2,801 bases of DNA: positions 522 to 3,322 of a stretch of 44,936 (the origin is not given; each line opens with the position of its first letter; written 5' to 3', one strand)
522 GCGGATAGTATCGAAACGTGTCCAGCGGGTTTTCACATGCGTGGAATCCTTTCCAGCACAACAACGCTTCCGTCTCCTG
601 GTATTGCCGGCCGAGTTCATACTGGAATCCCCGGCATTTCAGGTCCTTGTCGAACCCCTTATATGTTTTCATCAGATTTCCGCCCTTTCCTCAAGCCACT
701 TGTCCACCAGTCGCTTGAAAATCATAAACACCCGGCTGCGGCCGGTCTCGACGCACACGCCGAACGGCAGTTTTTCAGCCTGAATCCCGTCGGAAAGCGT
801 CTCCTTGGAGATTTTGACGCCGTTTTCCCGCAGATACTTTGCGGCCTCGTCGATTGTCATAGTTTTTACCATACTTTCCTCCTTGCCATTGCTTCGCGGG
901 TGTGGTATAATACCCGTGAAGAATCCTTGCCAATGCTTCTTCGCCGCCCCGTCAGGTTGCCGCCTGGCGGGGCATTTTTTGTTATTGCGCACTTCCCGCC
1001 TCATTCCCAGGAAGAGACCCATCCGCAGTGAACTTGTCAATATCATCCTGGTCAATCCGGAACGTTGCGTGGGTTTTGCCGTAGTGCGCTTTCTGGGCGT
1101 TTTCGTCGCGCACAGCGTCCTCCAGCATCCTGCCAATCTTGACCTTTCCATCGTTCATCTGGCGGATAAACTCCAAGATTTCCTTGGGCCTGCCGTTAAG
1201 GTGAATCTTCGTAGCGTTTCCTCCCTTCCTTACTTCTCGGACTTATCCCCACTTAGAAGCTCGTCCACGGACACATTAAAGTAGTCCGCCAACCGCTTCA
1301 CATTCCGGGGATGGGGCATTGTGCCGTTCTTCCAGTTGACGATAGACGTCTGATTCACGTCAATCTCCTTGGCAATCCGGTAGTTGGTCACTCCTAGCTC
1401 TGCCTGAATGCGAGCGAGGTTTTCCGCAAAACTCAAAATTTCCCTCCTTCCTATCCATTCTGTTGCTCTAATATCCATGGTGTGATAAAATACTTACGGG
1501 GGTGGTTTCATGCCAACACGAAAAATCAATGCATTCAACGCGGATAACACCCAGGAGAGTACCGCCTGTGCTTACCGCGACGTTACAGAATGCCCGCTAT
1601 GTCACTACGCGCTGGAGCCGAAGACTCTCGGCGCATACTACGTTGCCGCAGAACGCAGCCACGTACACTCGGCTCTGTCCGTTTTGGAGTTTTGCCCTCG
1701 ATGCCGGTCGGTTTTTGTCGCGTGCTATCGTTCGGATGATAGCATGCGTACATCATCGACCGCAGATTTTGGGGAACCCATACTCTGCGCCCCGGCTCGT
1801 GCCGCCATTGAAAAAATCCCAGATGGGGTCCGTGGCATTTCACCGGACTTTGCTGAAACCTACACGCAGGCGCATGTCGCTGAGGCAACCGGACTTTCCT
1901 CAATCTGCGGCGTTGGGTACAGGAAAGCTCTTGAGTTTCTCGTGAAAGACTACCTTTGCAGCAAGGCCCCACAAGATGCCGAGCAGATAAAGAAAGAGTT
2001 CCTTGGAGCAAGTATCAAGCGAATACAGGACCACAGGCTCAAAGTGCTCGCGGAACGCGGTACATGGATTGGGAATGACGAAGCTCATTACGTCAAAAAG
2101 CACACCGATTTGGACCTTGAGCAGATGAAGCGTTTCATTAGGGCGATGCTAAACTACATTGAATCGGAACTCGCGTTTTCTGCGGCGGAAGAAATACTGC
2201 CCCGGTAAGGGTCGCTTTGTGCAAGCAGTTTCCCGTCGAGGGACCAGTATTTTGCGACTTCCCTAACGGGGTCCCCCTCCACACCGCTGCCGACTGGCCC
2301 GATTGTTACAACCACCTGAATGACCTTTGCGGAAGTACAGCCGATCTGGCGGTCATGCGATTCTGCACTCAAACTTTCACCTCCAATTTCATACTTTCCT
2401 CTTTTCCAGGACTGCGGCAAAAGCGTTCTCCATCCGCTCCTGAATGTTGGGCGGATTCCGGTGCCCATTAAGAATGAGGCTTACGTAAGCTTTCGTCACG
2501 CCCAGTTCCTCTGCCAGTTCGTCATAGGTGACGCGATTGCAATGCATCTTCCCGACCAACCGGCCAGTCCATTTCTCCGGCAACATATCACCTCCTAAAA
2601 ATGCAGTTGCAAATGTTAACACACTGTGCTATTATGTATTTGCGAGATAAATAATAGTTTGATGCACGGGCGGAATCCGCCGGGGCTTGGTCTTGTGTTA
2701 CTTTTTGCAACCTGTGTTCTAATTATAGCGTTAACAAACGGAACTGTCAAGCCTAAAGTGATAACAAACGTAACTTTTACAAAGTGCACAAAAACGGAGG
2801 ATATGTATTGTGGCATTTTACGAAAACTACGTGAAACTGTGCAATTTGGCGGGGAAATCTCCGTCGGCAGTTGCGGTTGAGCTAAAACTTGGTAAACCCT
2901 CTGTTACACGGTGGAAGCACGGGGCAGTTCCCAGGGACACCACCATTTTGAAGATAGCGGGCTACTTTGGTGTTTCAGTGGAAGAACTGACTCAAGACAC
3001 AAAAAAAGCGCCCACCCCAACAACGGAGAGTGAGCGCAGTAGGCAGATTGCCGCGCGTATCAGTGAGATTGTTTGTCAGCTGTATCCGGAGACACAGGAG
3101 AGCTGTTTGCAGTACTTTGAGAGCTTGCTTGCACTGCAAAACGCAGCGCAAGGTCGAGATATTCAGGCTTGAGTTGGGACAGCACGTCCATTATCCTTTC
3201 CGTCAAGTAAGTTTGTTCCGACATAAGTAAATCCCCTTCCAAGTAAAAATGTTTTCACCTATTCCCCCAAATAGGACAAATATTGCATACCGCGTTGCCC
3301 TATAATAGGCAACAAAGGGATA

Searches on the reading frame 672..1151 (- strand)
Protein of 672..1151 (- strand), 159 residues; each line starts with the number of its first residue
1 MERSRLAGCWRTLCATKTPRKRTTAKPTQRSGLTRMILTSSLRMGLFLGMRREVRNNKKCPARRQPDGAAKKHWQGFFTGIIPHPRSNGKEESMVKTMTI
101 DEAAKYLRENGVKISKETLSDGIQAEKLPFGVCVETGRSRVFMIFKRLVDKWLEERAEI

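Call 23: search_protein_families(library=phrogs, max_evalue=0.001, proteins=[window:672-1151:-])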
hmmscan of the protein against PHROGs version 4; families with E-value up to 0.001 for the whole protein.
window:672-1151:- (159 aa): 2 families
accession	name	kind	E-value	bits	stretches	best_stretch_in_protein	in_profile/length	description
phrog_6058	-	unknown function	4.5e-05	24.2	1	89-153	16-77/113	-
phrog_7338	-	unknown function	0.00017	22.7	1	93-158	26-82/87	-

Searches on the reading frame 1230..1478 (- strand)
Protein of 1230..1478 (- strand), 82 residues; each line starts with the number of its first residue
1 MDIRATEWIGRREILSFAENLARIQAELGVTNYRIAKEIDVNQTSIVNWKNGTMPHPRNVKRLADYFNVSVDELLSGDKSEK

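Call 23: search_protein_families(library=phrogs, max_evalue=0.001, proteins=[window:1230-1478:-])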
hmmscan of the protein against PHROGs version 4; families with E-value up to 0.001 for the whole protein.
window:1230-1478:- (82 aa): 10 families
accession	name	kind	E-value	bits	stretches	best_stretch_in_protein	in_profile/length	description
phrog_8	-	transcription regulation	2.6e-14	54.5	1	16-81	76-142/346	transcriptional regulator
phrog_4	-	transcription regulation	1.9e-11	44.6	1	14-80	134-197/400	transcriptional repressor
phrog_3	-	transcription regulation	1.3e-08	36.1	1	16-81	88-152/430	transcriptional repressor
phrog_1994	-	DNA, RNA and nucleotide metabolism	4.4e-07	31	1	19-79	2-63/170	DNA binding protein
phrog_2967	-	transcription regulation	4.1e-06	27.5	1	14-81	8-76/225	transcriptional regulator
phrog_4779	-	transcription regulation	5.5e-05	24.6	1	18-67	4-56/98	transcriptional regulator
phrog_2328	-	transcription regulation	0.00024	21.9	1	17-79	16-79/128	transcriptional repressor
phrog_2538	-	head and packaging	0.00046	21.3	1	22-52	11-41/129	terminase small subunit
phrog_18248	-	transcription regulation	0.00054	20.2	1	33-77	19-62/264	transcriptional regulator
phrog_1124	-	transcription regulation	0.00096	19.7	0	23-68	15-60/177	transcriptional regulator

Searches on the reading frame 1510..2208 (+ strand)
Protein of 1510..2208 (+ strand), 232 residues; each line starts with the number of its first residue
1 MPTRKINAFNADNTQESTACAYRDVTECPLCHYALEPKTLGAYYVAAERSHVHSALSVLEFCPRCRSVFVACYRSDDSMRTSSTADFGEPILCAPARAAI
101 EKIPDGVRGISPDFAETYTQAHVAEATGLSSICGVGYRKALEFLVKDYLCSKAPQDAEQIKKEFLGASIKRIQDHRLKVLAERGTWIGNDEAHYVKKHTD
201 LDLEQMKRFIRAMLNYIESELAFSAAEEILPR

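Call 23: search_protein_families(library=phrogs, max_evalue=0.001, proteins=[window:1510-2208:+])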
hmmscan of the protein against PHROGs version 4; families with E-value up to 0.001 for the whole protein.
window:1510-2208:+ (232 aa): 1 family
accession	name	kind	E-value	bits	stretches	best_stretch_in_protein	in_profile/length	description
phrog_1305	-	DNA, RNA and nucleotide metabolism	7.8e-35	121.3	1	27-227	18-215/226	DNA binding protein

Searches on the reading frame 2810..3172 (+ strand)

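Call 23: search_protein_families(library=phrogs, max_evalue=0.001, proteins=[window:2810-3172:+])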
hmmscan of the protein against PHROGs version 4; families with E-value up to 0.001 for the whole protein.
window:2810-3172:+ (120 aa): 3 families
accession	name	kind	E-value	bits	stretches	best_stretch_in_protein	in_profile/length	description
phrog_2967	-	transcription regulation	2.6e-07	31.4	1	3-114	11-113/225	transcriptional regulator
phrog_8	-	transcription regulation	1.1e-05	26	1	8-72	82-227/346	transcriptional regulator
phrog_4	-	transcription regulation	2.5e-05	24.4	1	3-70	137-201/400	transcriptional repressor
